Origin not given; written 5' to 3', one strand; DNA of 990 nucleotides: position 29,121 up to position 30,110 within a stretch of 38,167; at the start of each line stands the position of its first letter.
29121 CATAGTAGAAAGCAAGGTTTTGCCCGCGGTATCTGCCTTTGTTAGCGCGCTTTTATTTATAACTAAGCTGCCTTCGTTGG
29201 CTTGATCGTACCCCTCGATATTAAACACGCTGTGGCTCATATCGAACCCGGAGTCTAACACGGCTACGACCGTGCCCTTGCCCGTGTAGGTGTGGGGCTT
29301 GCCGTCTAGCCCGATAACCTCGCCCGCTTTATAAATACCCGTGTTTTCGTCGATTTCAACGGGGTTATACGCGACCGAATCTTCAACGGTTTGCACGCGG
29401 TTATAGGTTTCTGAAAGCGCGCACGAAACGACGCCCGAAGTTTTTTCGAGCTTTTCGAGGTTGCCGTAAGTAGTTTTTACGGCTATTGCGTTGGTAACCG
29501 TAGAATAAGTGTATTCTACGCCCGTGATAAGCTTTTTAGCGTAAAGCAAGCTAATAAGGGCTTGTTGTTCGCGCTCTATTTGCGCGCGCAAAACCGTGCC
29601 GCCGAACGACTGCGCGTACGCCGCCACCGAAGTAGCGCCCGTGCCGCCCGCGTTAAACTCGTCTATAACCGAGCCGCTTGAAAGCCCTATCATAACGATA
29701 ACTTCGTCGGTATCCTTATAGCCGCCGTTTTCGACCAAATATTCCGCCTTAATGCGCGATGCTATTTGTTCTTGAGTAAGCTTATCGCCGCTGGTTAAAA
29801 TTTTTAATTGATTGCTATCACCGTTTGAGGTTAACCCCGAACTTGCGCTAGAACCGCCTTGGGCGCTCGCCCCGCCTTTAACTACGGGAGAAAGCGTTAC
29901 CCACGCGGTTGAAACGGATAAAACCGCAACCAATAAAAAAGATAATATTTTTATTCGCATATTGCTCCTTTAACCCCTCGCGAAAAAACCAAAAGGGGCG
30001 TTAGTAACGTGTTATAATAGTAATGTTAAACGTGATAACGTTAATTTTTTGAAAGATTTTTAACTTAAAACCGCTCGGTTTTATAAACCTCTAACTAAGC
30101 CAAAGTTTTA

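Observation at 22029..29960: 2643-aa subtilase fused to about 935 aa of BspA-type LRR, with no recognisable cell-wall or membrane anchor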

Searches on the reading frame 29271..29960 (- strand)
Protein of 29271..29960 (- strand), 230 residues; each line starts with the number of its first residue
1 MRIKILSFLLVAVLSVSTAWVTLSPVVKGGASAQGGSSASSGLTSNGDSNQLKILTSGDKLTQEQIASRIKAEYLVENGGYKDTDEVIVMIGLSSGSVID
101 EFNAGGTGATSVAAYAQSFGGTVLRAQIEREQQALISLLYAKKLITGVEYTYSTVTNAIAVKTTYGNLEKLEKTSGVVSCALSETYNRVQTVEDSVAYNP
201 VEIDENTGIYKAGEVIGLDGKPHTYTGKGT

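Call 18: search_protein_families(library=pfam, proteins=[window:29271-29960:-], max_evalue=10)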
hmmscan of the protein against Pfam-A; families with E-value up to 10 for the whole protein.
seq(230 aa): 1 family
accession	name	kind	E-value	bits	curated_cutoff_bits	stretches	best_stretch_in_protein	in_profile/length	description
PF05922.21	Inhibitor_I9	-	0.02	16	21.2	1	143-186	36-79/82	Peptidase inhibitor I9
